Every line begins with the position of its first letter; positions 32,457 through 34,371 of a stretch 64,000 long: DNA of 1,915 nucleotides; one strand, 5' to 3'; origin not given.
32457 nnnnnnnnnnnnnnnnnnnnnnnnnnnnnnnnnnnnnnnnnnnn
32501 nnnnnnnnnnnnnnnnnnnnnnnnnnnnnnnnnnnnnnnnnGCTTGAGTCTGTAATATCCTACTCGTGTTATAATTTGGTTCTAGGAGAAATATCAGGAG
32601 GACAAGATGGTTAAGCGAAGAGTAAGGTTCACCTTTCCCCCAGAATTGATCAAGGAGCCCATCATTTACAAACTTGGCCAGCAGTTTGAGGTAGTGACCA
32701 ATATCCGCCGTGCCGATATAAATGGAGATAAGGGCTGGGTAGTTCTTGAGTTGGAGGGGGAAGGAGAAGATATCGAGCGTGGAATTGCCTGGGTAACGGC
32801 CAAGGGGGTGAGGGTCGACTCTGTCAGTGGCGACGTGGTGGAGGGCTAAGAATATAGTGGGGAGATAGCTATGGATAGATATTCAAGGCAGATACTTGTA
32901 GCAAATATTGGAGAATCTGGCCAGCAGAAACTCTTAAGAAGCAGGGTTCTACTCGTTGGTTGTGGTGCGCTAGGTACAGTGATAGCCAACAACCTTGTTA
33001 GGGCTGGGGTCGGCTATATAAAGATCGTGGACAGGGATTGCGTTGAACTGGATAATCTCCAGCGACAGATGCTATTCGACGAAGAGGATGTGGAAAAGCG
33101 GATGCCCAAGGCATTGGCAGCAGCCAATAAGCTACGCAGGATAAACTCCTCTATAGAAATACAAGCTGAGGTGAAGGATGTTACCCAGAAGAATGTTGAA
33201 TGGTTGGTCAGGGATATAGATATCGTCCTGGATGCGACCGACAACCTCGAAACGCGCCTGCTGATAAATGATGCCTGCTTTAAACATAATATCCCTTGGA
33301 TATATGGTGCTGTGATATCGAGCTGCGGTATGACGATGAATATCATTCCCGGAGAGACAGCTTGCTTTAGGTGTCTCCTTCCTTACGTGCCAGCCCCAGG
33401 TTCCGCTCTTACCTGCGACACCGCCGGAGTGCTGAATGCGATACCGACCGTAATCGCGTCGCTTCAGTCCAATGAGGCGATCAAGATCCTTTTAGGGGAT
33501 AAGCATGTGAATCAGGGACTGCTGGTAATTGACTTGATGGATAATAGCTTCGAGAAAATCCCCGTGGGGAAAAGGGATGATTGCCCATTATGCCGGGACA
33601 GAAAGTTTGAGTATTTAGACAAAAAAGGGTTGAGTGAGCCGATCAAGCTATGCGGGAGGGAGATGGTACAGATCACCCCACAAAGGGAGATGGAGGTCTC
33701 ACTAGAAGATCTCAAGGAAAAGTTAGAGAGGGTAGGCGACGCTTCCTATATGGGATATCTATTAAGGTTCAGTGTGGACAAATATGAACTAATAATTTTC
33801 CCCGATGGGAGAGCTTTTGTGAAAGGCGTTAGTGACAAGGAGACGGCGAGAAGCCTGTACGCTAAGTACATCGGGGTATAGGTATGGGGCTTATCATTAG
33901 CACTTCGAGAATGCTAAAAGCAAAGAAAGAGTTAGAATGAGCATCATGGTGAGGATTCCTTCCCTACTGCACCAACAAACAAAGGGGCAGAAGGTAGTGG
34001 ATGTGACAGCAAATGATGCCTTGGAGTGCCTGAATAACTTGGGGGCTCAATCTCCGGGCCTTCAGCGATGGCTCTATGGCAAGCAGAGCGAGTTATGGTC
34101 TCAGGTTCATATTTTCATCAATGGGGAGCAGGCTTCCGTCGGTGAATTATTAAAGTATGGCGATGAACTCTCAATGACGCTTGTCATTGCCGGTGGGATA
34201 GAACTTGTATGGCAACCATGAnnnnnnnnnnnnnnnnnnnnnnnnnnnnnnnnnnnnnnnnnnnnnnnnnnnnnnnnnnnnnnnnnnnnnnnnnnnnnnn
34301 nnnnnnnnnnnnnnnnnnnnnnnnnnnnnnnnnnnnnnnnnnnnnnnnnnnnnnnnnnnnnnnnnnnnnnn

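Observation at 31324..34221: ThrC-family PLP enzyme + standalone NIL domain + E1-like + ThiS-like carrier: a candidate protein-thiocarboxylate-dependent homocysteine/cysteine synthase module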

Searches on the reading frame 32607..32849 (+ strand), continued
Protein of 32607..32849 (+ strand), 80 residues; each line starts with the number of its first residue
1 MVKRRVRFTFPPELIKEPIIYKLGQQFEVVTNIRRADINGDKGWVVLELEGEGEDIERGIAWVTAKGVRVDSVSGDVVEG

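Call 91: find_encoding_contigs(protein=P0483, flank=4000, max_places=1)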
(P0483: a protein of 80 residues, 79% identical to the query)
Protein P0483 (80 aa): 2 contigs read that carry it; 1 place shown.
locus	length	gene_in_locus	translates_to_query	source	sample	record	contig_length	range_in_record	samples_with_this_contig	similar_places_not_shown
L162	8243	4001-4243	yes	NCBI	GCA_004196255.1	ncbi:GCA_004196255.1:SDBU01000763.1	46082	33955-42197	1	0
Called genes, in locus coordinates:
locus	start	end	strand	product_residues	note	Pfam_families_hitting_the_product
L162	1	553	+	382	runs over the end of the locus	PF13506:Glyco_transf_21, PF00535:Glycos_transf_2, PF10111:Glyco_tranf_2_2 (weak), PF13641:Glyco_tranf_2_3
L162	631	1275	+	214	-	PF02660:G3P_acyltransf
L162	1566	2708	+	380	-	PF01053:Cys_Met_Meta_PP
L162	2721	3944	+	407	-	PF00291:PALP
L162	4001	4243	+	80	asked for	PF09383:NIL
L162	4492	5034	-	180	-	PF12838:Fer4_7, PF13484:Fer4_16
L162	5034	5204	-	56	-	-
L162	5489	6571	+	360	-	PF00795:CN_hydrolase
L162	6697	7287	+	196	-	PF00795:CN_hydrolase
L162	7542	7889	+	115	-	-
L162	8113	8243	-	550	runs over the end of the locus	PF00501:AMP-binding, PF13193:AMP-binding_C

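Call 92: find_encoding_contigs(protein=P0421, flank=4000, max_places=1)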
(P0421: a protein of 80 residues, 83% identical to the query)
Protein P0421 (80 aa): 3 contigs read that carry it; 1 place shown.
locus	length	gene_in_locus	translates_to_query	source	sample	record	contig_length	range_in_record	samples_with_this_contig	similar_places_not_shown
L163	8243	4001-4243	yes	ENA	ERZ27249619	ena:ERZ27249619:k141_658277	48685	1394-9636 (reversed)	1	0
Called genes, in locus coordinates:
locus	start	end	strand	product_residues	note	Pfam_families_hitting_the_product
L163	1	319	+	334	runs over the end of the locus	PF00291:PALP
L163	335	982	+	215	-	PF25087:GMPPB_C (weak), PF00132:Hexapep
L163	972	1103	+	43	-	-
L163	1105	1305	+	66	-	PF01206:TusA (weak)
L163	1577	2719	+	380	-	PF01053:Cys_Met_Meta_PP, PF00266:Aminotran_5 (faint)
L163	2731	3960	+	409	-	PF00291:PALP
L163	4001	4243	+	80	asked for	PF09383:NIL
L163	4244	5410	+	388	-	PF00266:Aminotran_5, PF01212:Beta_elim_lyase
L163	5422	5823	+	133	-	PF01592:NifU_N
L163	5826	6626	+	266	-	PF01946:Thi4, PF00070:Pyr_redox (faint), PF00890:FAD_binding_2 (weak), PF01266:DAO (weak), PF01494:FAD_binding_3, PF03486:HI0933_like, PF12831:FAD_oxidored, PF13450:NAD_binding_8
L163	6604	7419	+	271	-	PF20565:DUF6775, PF22529:DUF7001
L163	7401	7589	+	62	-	PF02597:ThiS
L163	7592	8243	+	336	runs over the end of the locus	PF00899:ThiF, PF01488:Shikimate_DH (faint)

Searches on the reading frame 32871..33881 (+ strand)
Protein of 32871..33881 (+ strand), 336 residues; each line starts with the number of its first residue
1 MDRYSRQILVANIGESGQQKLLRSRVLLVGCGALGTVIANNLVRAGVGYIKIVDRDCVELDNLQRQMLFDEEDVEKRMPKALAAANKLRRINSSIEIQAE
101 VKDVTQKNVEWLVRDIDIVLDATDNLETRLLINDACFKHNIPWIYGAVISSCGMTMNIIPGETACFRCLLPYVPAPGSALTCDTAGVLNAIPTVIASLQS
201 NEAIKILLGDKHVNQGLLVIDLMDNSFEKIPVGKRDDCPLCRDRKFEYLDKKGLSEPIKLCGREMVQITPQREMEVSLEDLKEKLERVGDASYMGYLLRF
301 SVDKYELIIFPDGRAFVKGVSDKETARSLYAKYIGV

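Call 3: search_protein_families(library=pfam, proteins=[window:32871-33881:+], max_evalue=0.01)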
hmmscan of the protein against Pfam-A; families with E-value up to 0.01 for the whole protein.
window:32871-33881:+ (336 aa): 4 families
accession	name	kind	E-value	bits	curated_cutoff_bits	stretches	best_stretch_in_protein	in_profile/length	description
PF00899.27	ThiF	-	5.2e-77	258.6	28.1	1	4-239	1-237/238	ThiF family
PF01488.26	Shikimate_DH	-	0.00013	22.4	24.3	1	19-67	8-56/138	Shikimate / quinate 5-dehydrogenase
PF00044.30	Gp_dh_N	-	0.0045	17.7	31.7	1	25-126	2-98/101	Glyceraldehyde 3-phosphate dehydrogenase, NAD binding domain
PF03435.24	Sacchrp_dh_NADP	-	0.0068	17.2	25.1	0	26-141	1-93/129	Saccharopine dehydrogenase NADP binding domain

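Call 4: search_protein_families(library=ncbifam, proteins=[window:32871-33881:+], max_evalue=0.01)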
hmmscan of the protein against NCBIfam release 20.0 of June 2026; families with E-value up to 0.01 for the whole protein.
window:32871-33881:+ (336 aa): 27 families (the best 25 are shown)
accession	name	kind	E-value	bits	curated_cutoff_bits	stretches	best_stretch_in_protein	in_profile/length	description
NF009123.0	PRK12475.1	subfamily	2e-112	375.8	510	1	2-335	3-338/338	MoeB/ThiF family adenylyltransferase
TIGR02356.1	adenyl_thiF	equivalog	2.7e-74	248.9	275.25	1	3-207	1-203/203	thiazole biosynthesis adenylyltransferase ThiF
NF006444.0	PRK08762.1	equivalog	7.1e-69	232.3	449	1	2-245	126-371/387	molybdopterin-synthase adenylyltransferase MoeB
NF047750.1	SAMPActivE1UbaA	equivalog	1.9e-63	214.3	450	1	1-251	10-258/270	SAMP-activating enzyme E1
NF004281.0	PRK05690.1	subfamily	6.8e-58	195.8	266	1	1-242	10-249/250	molybdopterin-synthase adenylyltransferase MoeB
NF006204.0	PRK08328.1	equivalog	2.7e-49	167.8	339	1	1-230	7-229/231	hypothetical protein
TIGR02355.1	moeB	equivalog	1e-48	165.8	376.55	1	1-241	2-240/240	molybdopterin-synthase adenylyltransferase MoeB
NF005646.0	PRK07411.1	equivalog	1e-46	159.8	633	1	1-288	16-296/390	molybdopterin-synthase adenylyltransferase MoeB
NF005902.0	PRK07878.1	equivalog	2.4e-46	158.4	647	1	2-239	21-261/392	adenylyltransferase/sulfurtransferase MoeZ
NF004111.0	PRK05600.1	equivalog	7.2e-42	143.8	437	1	3-219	21-238/371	ThiF family adenylyltransferase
NF006395.0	PRK08644.1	equivalog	3.3e-29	102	159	1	6-141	13-147/215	sulfur carrier protein ThiS adenylyltransferase ThiF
TIGR02354.1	thiF_fam2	equivalog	1.3e-24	87.2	152.2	1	7-138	5-133/200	thiamine biosynthesis protein ThiF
TIGR01408.1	Ube1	subfamily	6.9e-20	70.4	750.05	1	2-164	400-567/1008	ubiquitin-activating enzyme E1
NF058523.1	6A-MBL_cap2_3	equivalog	4.2e-18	65.2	320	1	16-127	291-403/665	anti-phage 6A-MBL system cap2_3 protein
NF006077.0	PRK08223.1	equivalog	6.9e-17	61.4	266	1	12-150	17-155/296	hypothetical protein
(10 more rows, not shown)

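Call 17: search_solved_structures(query=window:32871-33881:+, max_evalue=1e-10)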
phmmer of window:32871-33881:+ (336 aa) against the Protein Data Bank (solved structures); distinct sequences matched with E-value up to 1e-10: 43.
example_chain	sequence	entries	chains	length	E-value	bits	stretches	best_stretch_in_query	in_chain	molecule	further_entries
1zud_1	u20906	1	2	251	8e-43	149.9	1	3-242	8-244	Adenylyltransferase thiF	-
1zfn_A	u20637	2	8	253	8.3e-43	149.9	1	3-242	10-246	Adenylyltransferase thiF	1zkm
1jw9_B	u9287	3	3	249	1.5e-35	126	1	2-241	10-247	MOLYBDOPTERIN BIOSYNTHESIS MOEB PROTEIN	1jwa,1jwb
6yub_B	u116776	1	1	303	2.6e-30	108.8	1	2-213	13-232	Adenylyltransferase and sulfurtransferase uba4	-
6yub_A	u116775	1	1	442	2.8e-30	108.7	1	2-213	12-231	Adenylyltransferase and sulfurtransferase uba4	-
6yuc_D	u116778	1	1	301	1e-28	103.5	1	2-213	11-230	Adenylyltransferase and sulfurtransferase uba4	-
6z6s_DDD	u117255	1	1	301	1e-28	103.5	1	2-213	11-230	Adenylyltransferase and sulfurtransferase uba4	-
3cmm_A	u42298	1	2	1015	1e-25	93.7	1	3-167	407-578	Ubiquitin-activating enzyme E1 1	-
6nya_A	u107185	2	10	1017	1e-25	93.7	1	3-167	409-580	Ubiquitin-activating enzyme E1 1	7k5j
5l6h_A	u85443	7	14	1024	1e-25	93.7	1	3-167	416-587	Ubiquitin-activating enzyme E1 1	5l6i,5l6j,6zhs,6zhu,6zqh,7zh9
4nnj_A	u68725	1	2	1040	1.1e-25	93.6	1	3-167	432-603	Ubiquitin-activating enzyme E1 1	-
9qgw_B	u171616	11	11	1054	1.4e-25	93.2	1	3-167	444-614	Ubiquitin-like modifier-activating enzyme 6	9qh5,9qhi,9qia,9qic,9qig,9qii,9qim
7sol_A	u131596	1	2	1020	1.6e-25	93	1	3-166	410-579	Ubiquitin-like modifier-activating enzyme 6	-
5tr4_A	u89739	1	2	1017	1.7e-25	93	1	3-167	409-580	Ubiquitin-activating enzyme E1 1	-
9ykv_A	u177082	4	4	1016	1.7e-25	93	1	3-166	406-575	Ubiquitin-like modifier-activating enzyme 6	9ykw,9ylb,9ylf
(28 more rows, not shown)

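Call 52: find_related_loci(query=window:32871-33881:+, collection=metagenome_contigs, flank=5000)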
Query window:32871-33881:+ (336 aa) in metagenome_contigs; peptide patterns used: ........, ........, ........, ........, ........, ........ (x = any residue, [..] = any of these).
186 stretches matched a pattern; 68 encode a relative of the query (tblastn E <= 1e-3); 68 distinct loci.
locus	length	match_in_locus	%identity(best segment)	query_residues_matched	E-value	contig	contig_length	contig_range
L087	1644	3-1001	94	3-335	0e+0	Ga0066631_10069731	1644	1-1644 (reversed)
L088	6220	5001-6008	93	1-336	0e+0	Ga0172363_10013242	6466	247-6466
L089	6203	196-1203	93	1-336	0e+0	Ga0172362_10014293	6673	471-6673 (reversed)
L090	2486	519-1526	87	1-336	0e+0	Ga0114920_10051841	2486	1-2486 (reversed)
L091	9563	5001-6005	85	2-336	0e+0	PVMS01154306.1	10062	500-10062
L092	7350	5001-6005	82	1-335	0e+0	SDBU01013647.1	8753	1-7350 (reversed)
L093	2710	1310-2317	80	1-336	0e+0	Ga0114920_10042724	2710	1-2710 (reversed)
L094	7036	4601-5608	79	1-336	0e+0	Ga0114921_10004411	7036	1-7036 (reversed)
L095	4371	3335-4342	79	1-336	0e+0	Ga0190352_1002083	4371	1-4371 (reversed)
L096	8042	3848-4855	78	1-336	2e-180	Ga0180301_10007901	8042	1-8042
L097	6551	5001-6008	77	1-336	4e-180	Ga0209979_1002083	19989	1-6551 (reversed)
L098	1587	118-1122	78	1-335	0e+0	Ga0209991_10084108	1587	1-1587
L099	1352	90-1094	78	1-335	0e+0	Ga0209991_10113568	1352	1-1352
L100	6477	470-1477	75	1-336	8e-171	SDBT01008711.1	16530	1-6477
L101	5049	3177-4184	74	1-336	2e-173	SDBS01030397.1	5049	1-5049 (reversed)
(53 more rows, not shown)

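Call 65: predict_structure(protein=window:32871-33881:+)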
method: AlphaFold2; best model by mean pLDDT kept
length: 336 residues; sequences in the alignment: 1
mean_pLDDT: 32.7   pTM: 0.20
mean pLDDT of the five models: 32.7, 28.6, 28.1, 28.0, 26.8
residues with pLDDT >= 90: 0; 70-90: 2; 50-70: 29; < 50: 305
segments of 3 or more residues with pLDDT < 50: 1-299, 310-313
pLDDT, mean of each block of 10 residues (from residue 1): 24 26 31 38 35 33 29 34 30 28 28 25 27 28 27 28 28 25 32 31 31 30 30 30 26 26 25 32 37 39 57 55 66 53
secondary structure, 60 per line:
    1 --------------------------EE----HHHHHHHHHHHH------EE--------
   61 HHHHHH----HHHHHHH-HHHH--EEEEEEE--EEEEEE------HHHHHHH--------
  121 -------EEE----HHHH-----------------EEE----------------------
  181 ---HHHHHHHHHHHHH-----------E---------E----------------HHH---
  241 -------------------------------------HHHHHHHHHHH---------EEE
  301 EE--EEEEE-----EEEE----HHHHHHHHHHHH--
elements in order: H33-44 H61-66 H71-77 H79-82 E85-91 E94-99 H106-112 E128-130 H135-138 E156-158 H184-196 H278-288 E298-302 E305-309 E315-318 H323-334

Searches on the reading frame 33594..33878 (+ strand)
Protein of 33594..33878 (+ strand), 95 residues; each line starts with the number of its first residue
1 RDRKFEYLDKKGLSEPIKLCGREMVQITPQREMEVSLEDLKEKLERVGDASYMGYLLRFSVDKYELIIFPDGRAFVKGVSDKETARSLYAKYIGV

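Call 75: search_solved_structures(query=A3, max_evalue=10, show_alignments=1)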
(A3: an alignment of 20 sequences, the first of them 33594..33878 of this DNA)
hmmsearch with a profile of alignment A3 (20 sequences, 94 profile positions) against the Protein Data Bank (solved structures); distinct sequences matched with E-value up to 10: 22.
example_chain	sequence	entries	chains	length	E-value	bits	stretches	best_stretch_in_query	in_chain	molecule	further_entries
2z8u_A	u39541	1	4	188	0.00092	22.7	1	29-86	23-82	TATA-box-binding protein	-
4wzs_D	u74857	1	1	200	0.06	16.9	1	30-91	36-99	ECU04_1440 protein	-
3eik_A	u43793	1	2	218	0.083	16.5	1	30-91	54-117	TATA-box-binding protein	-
3oc3_C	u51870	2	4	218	0.083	16.5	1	30-91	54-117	TRANSCRIPTION INITIATION FACTOR TFIID (TFIID-1)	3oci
1vtl_E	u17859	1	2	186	0.089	16.4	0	34-87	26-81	TATA BINDING PROTEIN (TBP)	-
1vto_A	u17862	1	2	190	0.094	16.3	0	34-87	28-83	TATA BINDING PROTEIN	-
1tbp_A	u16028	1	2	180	0.11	16.1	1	38-92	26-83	TATA-BINDING PROTEIN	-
1ngm_A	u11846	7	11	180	0.11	16.1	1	38-92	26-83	Transcription initiation factor TFIID | PROTEIN (TATA BINDING PROTEIN (TBP)) | TATA-BOX-BINDING PROTEIN, TBP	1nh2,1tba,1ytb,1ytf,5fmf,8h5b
4v1n_O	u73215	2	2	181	0.11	16.1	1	38-92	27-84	TATA-BOX-BINDING PROTEIN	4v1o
1qn3_A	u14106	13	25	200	0.11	16.1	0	34-87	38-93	TRANSCRIPTION INITIATION FACTOR TFIID-1 | TATA-BOX-BINDING PROTEIN | PROTEIN (TATA BINDING PROTEIN (TBP))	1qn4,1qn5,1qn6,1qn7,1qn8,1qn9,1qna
9ow7_B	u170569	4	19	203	0.12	16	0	34-87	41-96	TATA-box-binding protein 1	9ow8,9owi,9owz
6ueo_A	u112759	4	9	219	0.15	15.6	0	34-87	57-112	TATA-box-binding protein 1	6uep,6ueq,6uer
6njq_B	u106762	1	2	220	0.15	15.6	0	34-87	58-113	TATA-box-binding protein 1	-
1rm1_A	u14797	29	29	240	0.25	14.9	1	38-92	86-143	TATA-box binding protein | TATA-BOX-BINDING PROTEIN | TATA-box Binding Protein (TBP)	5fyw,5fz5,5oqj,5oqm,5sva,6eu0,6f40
6tb4_M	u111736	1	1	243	0.25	14.9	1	38-92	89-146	TATA-box Binding Protein (TBP)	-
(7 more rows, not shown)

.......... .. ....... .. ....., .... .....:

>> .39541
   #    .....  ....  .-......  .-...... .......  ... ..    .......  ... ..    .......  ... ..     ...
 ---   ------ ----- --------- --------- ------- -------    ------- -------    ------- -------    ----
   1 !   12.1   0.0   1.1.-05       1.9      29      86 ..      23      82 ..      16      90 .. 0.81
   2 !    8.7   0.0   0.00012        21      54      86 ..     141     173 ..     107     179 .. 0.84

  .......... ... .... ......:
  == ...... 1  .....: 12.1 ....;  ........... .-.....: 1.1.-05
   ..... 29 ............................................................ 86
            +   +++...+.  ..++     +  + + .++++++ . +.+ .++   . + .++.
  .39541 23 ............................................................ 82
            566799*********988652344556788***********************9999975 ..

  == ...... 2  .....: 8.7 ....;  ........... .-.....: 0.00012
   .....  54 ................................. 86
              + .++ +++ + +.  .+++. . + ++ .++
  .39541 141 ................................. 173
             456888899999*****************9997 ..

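Call 76: search_protein_families(library=pfam, alignment_id=A3, max_evalue=1)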
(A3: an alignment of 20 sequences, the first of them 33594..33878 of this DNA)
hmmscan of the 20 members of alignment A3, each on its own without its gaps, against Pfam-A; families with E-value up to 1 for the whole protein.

A. member 1, window:33594-33878:+ (95 aa): 1 family
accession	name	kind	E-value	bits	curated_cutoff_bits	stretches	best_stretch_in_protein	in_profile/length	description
PF04695.18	Pex14_N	-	0.12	12.5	23.2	1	1-15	23-37/46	Pex14 N-terminal domain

B. families by the number of members that match (of 20 scanned): 14 families
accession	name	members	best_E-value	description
PF00352.27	TBP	4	0.0011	Transcription factor TFIID (or TATA-binding protein, TBP)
PF07202.18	Tcp10_C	1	0.0045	T-complex protein 10 C-terminus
PF19266.4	CIS_tube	1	0.0049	Contractile injection system tube protein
PF24817.1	WD40_WDHD1_1st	1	0.036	WDHD1 first WD40 domain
PF14544.11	DUF4443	1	0.045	Domain of unknown function (DUF4443)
PF22723.2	NA-iREase2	1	0.052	NACHT-associated inactive Restriction Endonuclease 2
PF07531.19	TAFH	1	0.065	NHR1 homology to TAF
PF16805.11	Trans_coact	1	0.08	Phage late-transcription coactivator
PF04695.18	Pex14_N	1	0.12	Pex14 N-terminal domain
PF24212.1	DUF7433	1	0.14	Family of unknown function (DUF7433)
PF21003.3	NucS_N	1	0.16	Endonuclease NucS N-terminal PH-like domain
PF12483.13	GIDE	1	0.19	E3 Ubiquitin ligase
PF23879.1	DUF7232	1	0.2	Family of unknown function (DUF7232)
PF12780.13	AAA_8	1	0.25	P-loop containing dynein motor region D4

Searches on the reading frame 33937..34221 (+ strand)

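Call 3: search_protein_families(library=pfam, proteins=[window:33937-34221:+], max_evalue=0.01)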
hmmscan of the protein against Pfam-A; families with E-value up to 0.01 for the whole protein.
window:33937-34221:+ (94 aa): 1 family
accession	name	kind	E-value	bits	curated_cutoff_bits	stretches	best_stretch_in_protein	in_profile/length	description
PF02597.26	ThiS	-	0.0022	18.9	22.5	1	11-87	7-76/76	ThiS family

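Call 4: search_protein_families(library=ncbifam, proteins=[window:33937-34221:+], max_evalue=0.01)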
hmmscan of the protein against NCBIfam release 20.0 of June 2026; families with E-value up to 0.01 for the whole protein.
window:33937-34221:+ (94 aa): 2 families
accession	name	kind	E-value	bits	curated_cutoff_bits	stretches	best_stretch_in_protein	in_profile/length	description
NF041918.1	SAMP1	equivalog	5.3e-05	23.7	60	1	17-87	14-91/91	ubiquitin-like small modifier protein 1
TIGR01687.1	moaD_arch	subfamily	0.0079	16.7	49.5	1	15-87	12-88/88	MoaD family protein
